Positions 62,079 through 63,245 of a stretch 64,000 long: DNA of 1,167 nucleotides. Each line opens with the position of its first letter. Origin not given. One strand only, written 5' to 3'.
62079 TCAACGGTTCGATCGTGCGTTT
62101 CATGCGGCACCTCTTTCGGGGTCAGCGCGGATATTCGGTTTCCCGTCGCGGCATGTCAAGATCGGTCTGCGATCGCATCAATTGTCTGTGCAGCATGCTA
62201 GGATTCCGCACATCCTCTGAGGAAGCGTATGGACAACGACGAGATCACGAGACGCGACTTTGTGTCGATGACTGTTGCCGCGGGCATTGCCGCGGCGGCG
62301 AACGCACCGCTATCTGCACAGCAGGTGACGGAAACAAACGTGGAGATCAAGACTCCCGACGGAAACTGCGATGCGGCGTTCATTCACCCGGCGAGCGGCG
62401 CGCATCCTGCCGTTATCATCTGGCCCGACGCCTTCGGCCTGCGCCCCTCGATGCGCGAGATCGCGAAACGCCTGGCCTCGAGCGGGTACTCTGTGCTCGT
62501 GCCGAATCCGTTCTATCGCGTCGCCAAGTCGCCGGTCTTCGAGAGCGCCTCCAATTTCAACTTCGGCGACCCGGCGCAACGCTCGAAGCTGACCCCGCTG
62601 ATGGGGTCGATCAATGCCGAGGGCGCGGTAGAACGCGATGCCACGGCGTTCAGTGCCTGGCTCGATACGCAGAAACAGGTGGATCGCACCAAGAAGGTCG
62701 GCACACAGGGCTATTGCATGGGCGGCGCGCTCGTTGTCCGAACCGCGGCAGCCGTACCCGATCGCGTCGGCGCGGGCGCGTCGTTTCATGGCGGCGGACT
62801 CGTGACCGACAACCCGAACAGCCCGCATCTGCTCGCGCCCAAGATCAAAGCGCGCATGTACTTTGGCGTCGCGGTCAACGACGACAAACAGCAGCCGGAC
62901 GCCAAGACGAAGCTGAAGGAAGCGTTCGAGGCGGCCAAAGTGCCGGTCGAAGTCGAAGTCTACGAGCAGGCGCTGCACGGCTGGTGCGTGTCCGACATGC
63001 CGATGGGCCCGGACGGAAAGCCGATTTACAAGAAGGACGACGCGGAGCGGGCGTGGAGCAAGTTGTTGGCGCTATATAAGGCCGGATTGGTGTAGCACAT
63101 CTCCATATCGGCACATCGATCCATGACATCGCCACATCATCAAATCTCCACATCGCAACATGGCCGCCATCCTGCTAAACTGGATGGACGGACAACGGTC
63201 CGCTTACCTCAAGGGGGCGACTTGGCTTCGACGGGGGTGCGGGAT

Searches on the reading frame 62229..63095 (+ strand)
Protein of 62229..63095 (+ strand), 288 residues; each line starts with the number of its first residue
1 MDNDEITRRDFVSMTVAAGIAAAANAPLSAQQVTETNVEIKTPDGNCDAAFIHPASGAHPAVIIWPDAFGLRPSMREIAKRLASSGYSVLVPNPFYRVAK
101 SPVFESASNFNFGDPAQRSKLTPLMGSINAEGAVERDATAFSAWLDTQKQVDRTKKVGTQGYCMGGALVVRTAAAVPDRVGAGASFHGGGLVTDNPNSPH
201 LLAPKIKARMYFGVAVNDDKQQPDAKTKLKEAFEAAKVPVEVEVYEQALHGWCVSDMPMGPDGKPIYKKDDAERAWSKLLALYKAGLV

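Call 18: search_protein_families(library=pfam, proteins=[window:62229-63095:+])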
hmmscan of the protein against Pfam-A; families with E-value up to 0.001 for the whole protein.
window:62229-63095:+ (288 aa): 1 family
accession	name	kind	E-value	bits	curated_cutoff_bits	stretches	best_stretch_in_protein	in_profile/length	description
PF01738.24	DLH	-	4.6e-39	134.7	21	1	49-284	3-214/217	Dienelactone hydrolase family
